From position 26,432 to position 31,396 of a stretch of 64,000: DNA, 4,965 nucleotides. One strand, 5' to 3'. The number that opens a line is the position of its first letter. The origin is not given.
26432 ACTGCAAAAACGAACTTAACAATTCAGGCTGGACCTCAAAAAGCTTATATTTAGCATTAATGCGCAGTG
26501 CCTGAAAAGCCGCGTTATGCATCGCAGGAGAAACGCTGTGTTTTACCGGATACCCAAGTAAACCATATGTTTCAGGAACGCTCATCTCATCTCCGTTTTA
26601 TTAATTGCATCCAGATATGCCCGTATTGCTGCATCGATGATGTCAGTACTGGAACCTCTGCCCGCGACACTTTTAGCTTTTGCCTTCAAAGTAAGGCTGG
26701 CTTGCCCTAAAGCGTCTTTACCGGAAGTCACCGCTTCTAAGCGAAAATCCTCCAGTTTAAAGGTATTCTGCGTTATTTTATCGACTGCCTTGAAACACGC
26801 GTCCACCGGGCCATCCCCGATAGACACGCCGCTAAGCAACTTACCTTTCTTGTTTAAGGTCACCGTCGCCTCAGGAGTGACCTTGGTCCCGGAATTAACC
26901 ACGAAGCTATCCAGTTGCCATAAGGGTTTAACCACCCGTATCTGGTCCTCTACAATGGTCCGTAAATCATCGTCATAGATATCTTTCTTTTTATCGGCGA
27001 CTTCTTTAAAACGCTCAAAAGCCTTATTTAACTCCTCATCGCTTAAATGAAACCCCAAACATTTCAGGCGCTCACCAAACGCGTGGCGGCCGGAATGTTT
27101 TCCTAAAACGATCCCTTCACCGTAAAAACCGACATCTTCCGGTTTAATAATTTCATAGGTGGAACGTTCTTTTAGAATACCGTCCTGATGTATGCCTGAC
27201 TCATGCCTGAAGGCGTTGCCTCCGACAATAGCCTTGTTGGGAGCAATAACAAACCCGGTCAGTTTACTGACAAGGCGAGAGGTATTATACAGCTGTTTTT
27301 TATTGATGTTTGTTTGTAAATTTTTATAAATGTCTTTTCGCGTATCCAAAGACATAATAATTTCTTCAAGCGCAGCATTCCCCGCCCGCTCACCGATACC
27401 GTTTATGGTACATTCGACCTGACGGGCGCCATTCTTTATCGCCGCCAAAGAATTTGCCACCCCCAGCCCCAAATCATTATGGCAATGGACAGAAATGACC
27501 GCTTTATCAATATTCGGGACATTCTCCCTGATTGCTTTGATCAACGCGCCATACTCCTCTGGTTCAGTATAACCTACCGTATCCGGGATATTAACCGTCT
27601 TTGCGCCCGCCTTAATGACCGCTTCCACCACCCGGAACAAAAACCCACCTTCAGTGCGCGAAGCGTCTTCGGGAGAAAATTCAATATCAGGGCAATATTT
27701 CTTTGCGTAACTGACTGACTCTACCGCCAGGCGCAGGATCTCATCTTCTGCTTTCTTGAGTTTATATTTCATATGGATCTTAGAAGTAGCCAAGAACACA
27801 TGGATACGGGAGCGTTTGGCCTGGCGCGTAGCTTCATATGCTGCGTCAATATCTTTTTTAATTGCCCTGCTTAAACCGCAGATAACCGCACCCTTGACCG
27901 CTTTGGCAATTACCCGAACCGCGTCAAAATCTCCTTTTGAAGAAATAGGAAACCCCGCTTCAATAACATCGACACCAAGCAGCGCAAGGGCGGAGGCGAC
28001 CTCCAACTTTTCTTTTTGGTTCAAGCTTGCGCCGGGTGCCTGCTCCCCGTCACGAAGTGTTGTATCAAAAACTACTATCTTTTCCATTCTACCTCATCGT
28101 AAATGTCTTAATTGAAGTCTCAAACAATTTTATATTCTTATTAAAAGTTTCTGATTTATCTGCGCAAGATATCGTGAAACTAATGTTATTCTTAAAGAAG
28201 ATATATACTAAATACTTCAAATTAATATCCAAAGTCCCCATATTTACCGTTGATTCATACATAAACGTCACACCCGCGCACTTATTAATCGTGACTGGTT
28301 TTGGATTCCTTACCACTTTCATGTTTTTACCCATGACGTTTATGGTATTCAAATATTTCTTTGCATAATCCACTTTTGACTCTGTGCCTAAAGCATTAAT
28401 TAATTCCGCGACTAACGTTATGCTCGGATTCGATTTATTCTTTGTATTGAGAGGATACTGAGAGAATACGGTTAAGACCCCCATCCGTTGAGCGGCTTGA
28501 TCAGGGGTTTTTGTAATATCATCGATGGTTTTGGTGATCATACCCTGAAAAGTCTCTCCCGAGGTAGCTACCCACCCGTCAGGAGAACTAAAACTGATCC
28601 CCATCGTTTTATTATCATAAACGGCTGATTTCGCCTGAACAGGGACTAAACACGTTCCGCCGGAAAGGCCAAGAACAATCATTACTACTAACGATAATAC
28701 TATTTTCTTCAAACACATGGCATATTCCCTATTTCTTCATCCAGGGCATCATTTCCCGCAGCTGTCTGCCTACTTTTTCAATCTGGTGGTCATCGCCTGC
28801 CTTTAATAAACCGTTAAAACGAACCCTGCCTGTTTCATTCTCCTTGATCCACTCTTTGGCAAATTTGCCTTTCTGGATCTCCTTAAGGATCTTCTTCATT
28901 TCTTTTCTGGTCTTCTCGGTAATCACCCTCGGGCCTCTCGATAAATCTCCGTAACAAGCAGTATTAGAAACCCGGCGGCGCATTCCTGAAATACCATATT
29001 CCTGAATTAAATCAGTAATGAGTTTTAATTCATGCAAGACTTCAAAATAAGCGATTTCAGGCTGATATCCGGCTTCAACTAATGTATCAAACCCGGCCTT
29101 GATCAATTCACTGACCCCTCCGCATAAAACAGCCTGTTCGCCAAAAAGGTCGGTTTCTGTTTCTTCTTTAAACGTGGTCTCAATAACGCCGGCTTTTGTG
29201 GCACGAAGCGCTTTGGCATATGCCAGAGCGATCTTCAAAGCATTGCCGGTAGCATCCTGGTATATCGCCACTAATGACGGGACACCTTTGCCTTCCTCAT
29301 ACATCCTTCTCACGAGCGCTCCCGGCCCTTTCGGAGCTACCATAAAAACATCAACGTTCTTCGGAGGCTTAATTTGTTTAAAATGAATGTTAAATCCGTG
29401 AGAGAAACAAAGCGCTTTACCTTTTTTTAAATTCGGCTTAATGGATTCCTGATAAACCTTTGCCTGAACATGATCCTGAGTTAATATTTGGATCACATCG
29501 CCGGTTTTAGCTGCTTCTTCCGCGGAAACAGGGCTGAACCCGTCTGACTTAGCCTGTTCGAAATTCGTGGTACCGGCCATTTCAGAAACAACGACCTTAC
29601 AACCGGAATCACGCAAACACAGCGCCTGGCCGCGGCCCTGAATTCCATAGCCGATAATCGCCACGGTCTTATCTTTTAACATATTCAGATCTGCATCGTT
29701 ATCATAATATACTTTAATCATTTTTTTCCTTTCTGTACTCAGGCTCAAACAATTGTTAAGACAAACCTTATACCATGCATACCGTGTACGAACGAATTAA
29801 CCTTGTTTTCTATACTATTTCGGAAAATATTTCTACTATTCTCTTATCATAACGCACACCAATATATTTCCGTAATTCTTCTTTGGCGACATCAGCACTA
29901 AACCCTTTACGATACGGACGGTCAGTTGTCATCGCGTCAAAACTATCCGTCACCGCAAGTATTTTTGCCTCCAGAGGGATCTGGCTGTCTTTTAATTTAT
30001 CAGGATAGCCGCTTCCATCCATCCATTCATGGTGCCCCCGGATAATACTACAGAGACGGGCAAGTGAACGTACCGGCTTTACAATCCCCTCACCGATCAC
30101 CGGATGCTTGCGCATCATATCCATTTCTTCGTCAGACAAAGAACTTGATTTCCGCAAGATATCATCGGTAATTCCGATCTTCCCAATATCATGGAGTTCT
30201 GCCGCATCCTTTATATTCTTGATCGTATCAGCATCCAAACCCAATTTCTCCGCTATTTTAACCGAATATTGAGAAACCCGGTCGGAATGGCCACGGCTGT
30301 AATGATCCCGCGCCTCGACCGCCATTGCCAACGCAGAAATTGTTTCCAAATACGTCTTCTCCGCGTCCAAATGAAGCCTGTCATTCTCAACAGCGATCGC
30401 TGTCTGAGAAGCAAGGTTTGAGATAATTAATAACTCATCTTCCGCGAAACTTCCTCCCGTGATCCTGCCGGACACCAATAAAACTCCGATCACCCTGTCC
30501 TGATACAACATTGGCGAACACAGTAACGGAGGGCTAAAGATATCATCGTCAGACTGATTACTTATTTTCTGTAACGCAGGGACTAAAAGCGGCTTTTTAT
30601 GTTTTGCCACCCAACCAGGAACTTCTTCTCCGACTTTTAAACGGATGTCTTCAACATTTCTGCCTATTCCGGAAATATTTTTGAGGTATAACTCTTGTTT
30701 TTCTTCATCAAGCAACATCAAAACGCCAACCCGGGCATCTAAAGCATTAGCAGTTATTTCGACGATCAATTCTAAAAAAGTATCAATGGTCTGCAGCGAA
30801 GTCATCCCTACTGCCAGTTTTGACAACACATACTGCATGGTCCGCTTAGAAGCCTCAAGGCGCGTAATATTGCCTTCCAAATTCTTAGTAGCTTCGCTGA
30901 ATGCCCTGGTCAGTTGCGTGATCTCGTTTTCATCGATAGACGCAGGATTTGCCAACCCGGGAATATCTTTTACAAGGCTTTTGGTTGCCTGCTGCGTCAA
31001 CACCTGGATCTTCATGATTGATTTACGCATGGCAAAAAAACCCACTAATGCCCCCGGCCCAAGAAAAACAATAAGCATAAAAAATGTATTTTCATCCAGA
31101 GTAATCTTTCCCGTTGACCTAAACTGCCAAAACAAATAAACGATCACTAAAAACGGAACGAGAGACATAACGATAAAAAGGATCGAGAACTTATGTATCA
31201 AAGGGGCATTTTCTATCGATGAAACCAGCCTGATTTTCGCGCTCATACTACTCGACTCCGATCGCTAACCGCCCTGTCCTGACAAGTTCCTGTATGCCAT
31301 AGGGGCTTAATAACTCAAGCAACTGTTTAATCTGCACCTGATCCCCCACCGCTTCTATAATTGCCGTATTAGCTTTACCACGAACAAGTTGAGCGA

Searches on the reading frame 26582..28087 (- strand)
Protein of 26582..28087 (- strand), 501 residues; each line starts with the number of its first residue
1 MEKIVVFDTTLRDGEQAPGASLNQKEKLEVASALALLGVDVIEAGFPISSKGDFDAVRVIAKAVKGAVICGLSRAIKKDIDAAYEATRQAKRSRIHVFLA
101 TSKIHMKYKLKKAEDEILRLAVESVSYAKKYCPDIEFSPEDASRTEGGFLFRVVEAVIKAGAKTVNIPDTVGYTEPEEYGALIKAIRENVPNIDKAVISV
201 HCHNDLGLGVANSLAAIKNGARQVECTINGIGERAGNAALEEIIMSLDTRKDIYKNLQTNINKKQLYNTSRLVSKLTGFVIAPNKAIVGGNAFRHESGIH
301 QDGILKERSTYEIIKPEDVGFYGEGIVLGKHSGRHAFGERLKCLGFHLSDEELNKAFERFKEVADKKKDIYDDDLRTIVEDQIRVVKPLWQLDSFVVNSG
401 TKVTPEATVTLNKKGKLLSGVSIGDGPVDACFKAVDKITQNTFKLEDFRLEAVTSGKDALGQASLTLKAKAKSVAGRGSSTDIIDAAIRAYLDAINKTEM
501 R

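Call 78: search_protein_families(library=pfam, proteins=[window:26582-28087:-], max_evalue=0.00001)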
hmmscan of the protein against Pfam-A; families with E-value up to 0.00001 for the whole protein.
window:26582-28087:- (501 aa): 3 families
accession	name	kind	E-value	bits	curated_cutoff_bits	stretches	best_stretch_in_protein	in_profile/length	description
PF00682.25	HMGL-like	-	9.8e-97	323.8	29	1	4-273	2-260/260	HMGL-like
PF08502.15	LeuA_dimer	-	2.7e-33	115.1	24.9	1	370-498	2-130/131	LeuA allosteric (dimerisation) domain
PF22617.1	HCS_D2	-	1.6e-30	105.8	27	1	287-368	1-82/82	Homocitrate synthase post-HMGL domain-like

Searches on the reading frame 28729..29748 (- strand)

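Call 78: search_protein_families(library=pfam, proteins=[window:28729-29748:-], max_evalue=0.00001)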
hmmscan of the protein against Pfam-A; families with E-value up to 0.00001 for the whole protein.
window:28729-29748:- (339 aa): 3 families
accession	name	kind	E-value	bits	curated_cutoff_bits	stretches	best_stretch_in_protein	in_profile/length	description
PF07991.19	KARI_N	-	4.4e-69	231.7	20.6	1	23-187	1-165/165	Acetohydroxy acid isomeroreductase, NADPH-binding domain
PF01450.25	KARI_C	-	4.4e-65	218.8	29.1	1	193-336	1-144/144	Ketol-acid reductoisomerase, C-terminal domain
PF00670.27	AdoHcyase_NAD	-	2.1e-08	34.9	27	1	22-90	19-86/162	S-adenosyl-L-homocysteine hydrolase, NAD binding domain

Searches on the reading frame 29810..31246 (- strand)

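Call 78: search_protein_families(library=pfam, proteins=[window:29810-31246:-], max_evalue=0.00001)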
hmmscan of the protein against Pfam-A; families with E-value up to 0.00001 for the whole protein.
window:29810-31246:- (478 aa): 5 families
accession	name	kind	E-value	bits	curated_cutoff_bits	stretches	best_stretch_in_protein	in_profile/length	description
PF13487.12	HD_5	-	7.3e-36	123.9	27.2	1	306-469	3-169/170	HD domain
PF01966.28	HD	-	1.5e-18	67.6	22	1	320-439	4-116/116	HD domain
PF13492.12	GAF_3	-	2.2e-11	44.7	27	1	154-288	2-129/129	GAF domain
PF13185.12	GAF_2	-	2.2e-11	44.5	28.6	1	153-287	3-136/136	GAF domain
PF01590.32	GAF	-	2.3e-09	38.3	22.4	1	154-286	2-133/133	GAF domain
